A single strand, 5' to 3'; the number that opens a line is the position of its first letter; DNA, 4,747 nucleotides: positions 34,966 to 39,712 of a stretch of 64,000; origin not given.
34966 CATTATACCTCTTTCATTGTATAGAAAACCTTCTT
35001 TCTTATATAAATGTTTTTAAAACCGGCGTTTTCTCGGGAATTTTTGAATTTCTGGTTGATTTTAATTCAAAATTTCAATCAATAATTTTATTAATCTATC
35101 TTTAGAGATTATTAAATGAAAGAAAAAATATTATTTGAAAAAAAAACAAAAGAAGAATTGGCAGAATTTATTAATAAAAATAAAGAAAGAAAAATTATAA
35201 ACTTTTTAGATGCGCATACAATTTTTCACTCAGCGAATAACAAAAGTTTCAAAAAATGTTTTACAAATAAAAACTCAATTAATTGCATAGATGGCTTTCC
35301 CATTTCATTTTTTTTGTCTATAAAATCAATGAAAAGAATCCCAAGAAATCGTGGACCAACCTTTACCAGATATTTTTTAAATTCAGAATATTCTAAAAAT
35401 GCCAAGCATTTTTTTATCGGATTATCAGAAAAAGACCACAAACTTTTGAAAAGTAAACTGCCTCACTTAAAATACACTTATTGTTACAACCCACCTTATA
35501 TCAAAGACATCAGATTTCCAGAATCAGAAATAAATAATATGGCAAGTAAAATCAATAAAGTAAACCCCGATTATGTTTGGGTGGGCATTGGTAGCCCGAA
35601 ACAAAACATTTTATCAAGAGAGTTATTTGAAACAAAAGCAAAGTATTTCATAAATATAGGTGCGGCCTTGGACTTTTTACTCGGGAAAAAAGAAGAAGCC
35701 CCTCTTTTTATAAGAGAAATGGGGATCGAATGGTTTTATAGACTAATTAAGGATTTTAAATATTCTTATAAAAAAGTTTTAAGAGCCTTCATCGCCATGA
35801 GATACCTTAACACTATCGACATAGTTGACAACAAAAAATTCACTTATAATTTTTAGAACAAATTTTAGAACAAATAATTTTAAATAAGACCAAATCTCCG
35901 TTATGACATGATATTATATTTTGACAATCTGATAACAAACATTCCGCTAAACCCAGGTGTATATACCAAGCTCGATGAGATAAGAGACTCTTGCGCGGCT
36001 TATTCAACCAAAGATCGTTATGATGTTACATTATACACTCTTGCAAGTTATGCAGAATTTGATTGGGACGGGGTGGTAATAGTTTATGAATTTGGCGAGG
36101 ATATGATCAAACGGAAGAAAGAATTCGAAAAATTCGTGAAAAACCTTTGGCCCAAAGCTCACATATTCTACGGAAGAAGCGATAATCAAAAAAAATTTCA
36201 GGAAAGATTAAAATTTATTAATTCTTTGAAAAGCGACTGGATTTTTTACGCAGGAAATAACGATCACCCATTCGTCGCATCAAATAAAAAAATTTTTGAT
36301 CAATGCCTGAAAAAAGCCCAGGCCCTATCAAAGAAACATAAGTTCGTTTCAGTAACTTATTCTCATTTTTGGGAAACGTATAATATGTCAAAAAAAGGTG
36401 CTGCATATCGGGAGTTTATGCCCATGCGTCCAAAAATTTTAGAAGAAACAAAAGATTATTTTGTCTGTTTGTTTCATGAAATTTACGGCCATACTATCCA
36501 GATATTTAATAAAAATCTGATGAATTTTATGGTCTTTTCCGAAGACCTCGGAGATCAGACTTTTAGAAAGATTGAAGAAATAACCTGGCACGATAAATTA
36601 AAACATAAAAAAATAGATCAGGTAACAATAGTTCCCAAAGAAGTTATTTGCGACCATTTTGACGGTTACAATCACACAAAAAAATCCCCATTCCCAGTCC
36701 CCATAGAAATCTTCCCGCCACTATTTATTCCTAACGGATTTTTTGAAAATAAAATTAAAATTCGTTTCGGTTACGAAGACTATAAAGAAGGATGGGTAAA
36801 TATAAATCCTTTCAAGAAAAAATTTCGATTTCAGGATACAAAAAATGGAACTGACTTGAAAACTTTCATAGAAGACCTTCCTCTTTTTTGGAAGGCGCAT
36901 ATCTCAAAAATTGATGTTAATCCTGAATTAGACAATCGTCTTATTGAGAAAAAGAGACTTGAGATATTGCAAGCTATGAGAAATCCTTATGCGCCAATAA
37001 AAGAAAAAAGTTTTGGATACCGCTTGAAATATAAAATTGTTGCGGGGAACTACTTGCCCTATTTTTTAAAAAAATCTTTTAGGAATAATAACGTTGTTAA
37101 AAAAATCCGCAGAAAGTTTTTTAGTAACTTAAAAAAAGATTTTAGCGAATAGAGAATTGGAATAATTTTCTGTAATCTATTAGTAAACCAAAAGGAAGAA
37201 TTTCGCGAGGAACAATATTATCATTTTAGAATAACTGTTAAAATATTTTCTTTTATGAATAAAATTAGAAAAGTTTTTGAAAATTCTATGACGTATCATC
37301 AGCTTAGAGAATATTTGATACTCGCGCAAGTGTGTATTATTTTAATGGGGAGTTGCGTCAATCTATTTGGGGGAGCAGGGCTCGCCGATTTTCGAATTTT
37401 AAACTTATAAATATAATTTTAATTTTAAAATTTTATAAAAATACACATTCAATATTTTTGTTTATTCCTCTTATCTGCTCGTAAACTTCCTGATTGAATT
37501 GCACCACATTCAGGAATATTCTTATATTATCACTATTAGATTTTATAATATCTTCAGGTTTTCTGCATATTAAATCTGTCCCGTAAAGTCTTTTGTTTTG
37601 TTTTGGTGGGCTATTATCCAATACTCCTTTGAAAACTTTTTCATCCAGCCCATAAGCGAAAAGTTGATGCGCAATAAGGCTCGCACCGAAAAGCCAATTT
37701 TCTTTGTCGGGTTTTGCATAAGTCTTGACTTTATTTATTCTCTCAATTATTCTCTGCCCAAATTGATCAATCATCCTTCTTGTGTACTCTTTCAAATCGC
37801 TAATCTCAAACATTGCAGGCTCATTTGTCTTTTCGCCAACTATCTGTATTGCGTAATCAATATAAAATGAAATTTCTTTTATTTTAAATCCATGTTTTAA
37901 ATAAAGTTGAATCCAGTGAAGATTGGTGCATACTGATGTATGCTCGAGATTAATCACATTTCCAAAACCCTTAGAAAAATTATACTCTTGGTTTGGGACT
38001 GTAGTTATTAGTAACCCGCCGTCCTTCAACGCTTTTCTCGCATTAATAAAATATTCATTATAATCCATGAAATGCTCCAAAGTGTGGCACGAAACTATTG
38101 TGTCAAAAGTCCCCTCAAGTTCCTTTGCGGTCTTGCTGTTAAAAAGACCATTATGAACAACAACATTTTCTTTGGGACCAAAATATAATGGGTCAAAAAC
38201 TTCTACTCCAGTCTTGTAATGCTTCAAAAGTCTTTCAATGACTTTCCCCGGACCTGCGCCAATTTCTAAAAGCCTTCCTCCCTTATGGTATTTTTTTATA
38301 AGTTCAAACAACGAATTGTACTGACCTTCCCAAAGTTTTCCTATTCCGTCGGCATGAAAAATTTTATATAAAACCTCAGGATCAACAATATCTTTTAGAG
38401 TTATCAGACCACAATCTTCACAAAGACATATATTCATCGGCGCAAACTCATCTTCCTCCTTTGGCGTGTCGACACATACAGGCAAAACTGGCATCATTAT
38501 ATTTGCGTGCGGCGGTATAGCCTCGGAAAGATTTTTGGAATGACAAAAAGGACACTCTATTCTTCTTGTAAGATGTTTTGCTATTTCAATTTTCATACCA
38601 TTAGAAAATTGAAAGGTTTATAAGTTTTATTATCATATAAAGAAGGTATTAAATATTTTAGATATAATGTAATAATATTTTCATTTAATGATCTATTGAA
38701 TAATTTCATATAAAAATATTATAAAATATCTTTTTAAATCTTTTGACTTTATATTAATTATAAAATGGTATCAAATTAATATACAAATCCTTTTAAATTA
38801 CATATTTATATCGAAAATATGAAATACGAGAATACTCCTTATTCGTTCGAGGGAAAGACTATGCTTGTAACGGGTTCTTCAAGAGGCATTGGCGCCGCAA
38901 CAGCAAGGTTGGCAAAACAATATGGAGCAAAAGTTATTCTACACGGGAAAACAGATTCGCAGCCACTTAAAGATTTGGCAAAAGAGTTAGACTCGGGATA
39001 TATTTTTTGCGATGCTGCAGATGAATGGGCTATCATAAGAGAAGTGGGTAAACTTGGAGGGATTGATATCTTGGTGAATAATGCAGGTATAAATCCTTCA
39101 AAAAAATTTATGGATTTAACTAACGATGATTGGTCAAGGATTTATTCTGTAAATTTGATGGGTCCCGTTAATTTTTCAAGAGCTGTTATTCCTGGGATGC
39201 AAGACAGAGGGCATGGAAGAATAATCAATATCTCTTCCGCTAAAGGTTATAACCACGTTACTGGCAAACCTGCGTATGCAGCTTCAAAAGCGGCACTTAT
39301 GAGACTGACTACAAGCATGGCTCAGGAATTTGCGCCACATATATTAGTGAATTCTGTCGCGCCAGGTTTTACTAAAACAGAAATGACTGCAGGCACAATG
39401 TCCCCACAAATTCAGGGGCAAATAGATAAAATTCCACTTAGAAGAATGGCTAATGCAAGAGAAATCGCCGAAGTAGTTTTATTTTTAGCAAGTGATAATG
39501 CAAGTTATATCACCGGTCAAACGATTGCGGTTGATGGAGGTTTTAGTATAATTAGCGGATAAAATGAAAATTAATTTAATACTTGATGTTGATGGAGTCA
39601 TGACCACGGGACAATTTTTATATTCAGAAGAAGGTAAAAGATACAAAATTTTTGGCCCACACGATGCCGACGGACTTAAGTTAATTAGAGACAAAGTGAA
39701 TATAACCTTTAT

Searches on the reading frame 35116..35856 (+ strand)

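Call 44: search_protein_families(library=pfam, proteins=[window:35116-35856:+], max_evalue=0.001)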
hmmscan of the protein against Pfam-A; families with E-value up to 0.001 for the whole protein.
window:35116-35856:+ (246 aa): 1 family
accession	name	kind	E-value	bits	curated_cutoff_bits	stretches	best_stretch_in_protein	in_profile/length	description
PF03808.19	Glyco_tran_WecG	-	3.2e-29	102.3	27.4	1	55-214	3-161/168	Glycosyl transferase WecG/TagA/CpsF family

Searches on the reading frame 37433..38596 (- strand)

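Call 44: search_protein_families(library=pfam, proteins=[window:37433-38596:-], max_evalue=0.001)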
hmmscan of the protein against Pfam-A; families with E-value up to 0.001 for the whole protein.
window:37433-38596:- (387 aa): 7 families
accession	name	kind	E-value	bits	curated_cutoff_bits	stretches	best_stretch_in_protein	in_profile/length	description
PF13489.12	Methyltransf_23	-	7.6e-16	58.7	27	1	103-239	20-161/164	Methyltransferase domain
PF08242.18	Methyltransf_12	-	8.6e-08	33.3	30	1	110-196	1-98/98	Methyltransferase domain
PF08241.18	Methyltransf_11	-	8.6e-07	30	21.2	1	110-197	1-94/95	Methyltransferase domain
PF02353.26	CMAS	-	1.8e-06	27.9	27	1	98-198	53-164/273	Mycolic acid cyclopropane synthetase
PF08421.16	Methyltransf_13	-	7.3e-06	26.5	31.3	1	15-77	1-62/62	Putative zinc binding domain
PF13649.12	Methyltransf_25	-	0.00012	23.1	27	0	110-194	2-97/97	Methyltransferase domain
PF13847.12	Methyltransf_31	-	0.00014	22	27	0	144-207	55-118/145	Methyltransferase domain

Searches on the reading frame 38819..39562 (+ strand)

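Call 44: search_protein_families(library=pfam, proteins=[window:38819-39562:+], max_evalue=0.001)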
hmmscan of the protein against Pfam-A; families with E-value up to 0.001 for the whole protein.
window:38819-39562:+ (247 aa): 4 families
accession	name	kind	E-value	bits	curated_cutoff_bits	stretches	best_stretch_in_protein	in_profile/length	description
PF13561.12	adh_short_C2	-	4.2e-58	197.2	27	1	21-243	5-236/236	Enoyl-(Acyl carrier protein) reductase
PF00106.31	adh_short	-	3.9e-50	170.5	26.6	1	13-192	1-189/195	short chain dehydrogenase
PF08659.16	KR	-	2.9e-06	27.8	22.6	1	14-171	2-167/180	KR domain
PF01370.27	Epimerase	-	3.2e-06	27.2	20.9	1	15-173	1-166/240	NAD dependent epimerase/dehydratase family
